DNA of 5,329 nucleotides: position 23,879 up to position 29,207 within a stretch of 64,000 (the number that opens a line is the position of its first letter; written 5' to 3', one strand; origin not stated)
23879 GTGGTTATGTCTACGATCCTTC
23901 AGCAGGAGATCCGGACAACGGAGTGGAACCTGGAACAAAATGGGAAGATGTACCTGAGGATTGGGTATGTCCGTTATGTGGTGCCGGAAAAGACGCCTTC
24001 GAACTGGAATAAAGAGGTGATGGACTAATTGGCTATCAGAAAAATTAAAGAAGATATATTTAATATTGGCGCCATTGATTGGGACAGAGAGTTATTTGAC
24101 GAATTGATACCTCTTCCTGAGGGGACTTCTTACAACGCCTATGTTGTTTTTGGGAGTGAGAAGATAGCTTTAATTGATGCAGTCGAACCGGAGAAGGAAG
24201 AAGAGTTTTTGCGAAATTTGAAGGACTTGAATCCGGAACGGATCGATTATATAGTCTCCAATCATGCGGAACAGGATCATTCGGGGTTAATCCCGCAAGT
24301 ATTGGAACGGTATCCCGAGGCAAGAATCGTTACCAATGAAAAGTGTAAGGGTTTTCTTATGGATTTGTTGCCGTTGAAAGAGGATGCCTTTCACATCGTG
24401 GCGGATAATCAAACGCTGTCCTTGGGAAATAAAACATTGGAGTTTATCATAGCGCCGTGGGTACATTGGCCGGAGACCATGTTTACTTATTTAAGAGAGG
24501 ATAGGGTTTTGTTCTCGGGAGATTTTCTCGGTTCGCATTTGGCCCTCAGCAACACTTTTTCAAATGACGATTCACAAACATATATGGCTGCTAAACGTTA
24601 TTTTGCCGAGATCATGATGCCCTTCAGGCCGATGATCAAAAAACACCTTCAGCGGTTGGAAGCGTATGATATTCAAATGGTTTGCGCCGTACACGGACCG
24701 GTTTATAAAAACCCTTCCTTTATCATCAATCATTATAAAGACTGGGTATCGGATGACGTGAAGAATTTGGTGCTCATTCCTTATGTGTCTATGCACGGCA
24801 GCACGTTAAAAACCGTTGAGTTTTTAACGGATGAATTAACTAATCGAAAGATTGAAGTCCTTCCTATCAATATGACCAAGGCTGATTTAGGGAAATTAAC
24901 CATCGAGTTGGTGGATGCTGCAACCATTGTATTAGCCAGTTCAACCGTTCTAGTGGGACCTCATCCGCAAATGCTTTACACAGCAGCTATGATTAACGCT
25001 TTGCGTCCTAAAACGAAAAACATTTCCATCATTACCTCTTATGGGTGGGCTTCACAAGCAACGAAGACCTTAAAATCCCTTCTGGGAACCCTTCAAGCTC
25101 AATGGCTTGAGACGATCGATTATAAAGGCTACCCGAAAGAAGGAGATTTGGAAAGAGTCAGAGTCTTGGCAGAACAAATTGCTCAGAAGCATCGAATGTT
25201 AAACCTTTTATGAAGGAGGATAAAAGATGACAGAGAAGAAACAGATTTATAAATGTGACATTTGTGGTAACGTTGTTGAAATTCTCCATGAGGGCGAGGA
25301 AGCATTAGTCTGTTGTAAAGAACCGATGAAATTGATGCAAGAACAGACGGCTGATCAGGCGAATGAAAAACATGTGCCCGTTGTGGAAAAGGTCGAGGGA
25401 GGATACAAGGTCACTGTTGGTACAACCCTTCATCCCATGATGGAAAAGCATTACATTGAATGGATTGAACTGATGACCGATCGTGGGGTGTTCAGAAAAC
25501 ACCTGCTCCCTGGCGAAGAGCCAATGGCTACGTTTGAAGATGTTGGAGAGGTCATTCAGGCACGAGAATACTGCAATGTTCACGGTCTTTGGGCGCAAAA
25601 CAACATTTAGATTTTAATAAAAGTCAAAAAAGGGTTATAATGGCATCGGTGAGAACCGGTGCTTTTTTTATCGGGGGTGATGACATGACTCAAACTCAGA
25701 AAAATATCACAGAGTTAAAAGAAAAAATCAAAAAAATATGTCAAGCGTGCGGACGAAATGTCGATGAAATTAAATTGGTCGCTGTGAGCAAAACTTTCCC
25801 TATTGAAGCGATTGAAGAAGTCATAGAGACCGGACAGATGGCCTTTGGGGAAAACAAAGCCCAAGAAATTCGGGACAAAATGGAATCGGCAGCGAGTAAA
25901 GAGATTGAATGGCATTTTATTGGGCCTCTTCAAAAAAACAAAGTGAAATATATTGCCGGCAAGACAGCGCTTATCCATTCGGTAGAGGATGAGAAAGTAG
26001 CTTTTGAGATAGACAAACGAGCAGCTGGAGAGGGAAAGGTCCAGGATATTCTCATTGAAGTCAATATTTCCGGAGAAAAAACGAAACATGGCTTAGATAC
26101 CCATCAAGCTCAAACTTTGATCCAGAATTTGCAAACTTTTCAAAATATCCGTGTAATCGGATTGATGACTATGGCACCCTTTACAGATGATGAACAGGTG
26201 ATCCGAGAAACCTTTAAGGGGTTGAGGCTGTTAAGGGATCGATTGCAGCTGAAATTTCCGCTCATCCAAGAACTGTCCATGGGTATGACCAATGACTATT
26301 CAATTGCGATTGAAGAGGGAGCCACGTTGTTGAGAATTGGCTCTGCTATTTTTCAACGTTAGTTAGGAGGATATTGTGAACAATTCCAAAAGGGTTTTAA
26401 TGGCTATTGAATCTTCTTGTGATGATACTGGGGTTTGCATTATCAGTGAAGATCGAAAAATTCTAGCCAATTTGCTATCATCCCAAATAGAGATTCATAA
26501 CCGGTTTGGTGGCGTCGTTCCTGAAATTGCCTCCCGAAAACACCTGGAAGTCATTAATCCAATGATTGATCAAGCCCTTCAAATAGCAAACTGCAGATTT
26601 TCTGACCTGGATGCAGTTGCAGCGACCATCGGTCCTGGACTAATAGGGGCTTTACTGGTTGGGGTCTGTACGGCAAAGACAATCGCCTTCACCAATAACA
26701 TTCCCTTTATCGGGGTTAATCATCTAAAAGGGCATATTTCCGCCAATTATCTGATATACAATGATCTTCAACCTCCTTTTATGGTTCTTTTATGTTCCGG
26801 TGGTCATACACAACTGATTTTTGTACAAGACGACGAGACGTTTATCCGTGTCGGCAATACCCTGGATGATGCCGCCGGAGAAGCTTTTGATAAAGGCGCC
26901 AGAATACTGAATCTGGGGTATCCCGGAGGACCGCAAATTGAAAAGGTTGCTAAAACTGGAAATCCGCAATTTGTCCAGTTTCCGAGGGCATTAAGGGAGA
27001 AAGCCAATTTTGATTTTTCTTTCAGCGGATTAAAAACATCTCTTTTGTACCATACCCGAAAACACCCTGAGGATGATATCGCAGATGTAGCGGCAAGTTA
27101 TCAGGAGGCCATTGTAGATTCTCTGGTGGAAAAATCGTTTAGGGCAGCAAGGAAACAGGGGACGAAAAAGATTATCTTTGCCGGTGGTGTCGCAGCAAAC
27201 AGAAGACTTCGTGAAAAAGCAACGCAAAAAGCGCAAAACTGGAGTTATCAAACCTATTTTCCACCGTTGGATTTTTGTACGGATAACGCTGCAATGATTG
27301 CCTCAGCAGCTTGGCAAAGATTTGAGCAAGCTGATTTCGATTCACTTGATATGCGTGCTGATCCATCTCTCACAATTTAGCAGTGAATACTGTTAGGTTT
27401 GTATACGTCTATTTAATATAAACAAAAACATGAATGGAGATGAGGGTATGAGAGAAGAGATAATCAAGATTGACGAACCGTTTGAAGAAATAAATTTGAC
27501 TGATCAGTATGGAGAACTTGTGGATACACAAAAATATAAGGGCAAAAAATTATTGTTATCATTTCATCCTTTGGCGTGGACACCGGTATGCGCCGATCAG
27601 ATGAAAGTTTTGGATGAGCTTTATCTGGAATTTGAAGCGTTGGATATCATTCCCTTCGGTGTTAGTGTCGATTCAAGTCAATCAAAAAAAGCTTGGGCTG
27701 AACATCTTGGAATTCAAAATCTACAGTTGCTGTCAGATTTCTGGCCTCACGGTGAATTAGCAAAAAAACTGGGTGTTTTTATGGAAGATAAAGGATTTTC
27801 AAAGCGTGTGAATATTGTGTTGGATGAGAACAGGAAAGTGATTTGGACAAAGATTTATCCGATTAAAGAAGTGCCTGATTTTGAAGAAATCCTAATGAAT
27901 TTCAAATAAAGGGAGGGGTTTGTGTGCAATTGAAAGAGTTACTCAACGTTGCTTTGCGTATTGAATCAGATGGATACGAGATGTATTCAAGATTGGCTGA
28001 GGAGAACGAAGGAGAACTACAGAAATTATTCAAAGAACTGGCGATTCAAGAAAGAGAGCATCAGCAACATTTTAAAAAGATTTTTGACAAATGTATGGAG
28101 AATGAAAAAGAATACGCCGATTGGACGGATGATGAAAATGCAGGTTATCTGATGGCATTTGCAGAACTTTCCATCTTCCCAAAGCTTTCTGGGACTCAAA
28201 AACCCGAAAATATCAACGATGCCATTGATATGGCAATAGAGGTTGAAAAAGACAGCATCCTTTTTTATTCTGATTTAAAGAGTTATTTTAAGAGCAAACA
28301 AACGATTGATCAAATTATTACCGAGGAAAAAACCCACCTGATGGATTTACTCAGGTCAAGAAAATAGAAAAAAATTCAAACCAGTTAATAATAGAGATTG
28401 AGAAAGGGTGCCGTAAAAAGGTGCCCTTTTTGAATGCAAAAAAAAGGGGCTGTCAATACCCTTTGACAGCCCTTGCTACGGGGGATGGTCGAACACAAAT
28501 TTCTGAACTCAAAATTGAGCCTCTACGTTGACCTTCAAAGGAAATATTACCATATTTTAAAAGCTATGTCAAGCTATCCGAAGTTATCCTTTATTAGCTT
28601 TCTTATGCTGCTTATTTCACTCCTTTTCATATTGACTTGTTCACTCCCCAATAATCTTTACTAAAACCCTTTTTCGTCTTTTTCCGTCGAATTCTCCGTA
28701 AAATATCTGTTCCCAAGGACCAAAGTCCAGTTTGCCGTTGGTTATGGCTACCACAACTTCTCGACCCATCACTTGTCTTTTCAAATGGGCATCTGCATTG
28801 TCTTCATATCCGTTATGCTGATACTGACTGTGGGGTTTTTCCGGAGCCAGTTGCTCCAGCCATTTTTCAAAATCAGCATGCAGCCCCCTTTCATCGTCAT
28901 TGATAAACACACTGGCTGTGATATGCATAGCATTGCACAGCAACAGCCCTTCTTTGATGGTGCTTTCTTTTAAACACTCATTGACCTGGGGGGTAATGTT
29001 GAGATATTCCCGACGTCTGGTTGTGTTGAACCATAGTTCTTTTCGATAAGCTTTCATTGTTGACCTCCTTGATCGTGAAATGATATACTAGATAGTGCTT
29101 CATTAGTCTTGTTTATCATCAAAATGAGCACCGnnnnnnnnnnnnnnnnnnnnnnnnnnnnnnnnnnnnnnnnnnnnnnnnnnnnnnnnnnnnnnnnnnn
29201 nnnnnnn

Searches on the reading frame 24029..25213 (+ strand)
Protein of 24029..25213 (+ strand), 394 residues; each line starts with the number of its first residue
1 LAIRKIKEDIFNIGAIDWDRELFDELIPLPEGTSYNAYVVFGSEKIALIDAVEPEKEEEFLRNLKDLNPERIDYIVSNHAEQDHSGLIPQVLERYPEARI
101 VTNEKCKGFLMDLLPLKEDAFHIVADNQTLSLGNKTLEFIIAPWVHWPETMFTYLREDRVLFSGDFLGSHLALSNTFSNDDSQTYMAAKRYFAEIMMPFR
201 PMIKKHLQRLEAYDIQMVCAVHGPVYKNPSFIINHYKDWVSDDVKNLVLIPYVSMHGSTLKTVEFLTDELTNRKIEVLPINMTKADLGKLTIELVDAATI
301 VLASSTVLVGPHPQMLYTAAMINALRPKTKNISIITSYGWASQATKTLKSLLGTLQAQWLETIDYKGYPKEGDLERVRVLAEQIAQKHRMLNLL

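Call 52: search_protein_families(library=pfam, proteins=[window:24029-25213:+], max_evalue=1e-8)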
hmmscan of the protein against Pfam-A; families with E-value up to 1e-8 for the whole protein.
window:24029-25213:+ (394 aa): 2 families
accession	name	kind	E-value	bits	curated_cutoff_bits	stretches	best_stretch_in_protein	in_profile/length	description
PF19583.5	ODP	-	7.2e-26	91.7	27.2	1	35-223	3-194/194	ODP family beta lactamase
PF00753.33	Lactamase_B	-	2.4e-10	41.1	22.7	1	34-177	5-161/196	Metallo-beta-lactamase superfamily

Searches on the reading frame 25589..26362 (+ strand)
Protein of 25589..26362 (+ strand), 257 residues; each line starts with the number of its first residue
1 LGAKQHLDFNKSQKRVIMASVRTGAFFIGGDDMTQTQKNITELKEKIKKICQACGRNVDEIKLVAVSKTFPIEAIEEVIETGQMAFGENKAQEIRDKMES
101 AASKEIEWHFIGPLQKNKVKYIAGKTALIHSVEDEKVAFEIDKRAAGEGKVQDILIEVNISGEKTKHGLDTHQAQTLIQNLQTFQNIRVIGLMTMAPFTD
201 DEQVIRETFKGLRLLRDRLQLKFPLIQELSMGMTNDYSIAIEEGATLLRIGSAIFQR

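Call 52: search_protein_families(library=pfam, proteins=[window:25589-26362:+], max_evalue=1e-8)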
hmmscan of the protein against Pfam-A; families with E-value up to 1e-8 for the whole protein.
window:25589-26362:+ (257 aa): 1 family
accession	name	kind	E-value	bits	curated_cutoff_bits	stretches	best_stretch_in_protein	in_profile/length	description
PF01168.26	Ala_racemase_N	-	2e-16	60.8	24.1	1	42-255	5-216/220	Alanine racemase, N-terminal domain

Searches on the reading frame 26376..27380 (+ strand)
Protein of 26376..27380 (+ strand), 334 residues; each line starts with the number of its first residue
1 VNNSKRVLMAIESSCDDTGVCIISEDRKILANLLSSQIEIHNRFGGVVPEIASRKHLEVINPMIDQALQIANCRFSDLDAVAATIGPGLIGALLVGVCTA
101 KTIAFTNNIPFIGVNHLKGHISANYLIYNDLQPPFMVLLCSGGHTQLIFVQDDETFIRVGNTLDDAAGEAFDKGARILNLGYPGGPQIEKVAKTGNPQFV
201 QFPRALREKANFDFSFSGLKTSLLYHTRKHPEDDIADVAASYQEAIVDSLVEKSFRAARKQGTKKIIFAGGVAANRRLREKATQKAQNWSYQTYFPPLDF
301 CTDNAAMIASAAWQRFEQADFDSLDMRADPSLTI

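Call 52: search_protein_families(library=pfam, proteins=[window:26376-27380:+], max_evalue=1e-8)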
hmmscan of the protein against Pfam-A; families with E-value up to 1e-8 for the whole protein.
window:26376-27380:+ (334 aa): 1 family
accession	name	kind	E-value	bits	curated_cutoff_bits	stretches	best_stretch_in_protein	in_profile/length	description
PF00814.31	TsaD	-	5.4e-96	321.8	24.8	1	28-309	1-263/264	tRNA N6-adenosine threonylcarbamoyltransferase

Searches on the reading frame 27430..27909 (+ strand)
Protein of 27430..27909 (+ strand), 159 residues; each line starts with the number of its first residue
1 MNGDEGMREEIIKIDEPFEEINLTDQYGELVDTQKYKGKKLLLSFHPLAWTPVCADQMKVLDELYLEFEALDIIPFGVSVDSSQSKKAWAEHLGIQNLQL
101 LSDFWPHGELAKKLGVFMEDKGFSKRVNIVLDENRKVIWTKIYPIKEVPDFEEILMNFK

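Call 85: search_protein_families(library=pfam, proteins=[window:27430-27909:+], max_evalue=0.0001)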
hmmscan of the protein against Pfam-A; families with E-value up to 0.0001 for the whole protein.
window:27430-27909:+ (159 aa): 2 families
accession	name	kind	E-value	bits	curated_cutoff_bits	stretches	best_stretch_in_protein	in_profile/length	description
PF00578.27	AhpC-TSA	-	2.9e-26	92.3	26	1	15-139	2-123/124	AhpC/TSA family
PF08534.16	Redoxin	-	1.5e-19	70.7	26.6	1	16-155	4-148/148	Redoxin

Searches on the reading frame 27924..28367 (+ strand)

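Call 85: search_protein_families(library=pfam, proteins=[window:27924-28367:+], max_evalue=0.0001)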
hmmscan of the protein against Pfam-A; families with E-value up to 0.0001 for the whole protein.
window:27924-28367:+ (147 aa): 1 family
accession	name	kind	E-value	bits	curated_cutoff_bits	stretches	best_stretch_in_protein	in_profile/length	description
PF02915.23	Rubrerythrin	-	4.3e-14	53.5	22.8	1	5-142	1-133/137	Rubrerythrin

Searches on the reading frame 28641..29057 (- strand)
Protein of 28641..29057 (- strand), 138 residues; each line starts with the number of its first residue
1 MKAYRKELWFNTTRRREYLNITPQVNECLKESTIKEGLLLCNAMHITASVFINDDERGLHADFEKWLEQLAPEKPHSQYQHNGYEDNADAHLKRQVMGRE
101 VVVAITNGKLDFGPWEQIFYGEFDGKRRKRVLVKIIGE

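Call 85: search_protein_families(library=pfam, proteins=[window:28641-29057:-], max_evalue=0.0001)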
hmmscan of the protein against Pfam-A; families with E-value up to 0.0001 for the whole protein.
window:28641-29057:- (138 aa): 1 family
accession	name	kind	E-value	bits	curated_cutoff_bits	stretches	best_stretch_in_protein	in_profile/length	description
PF01894.22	UPF0047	-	1.2e-36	125.9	27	1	20-135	1-117/117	Uncharacterised protein family UPF0047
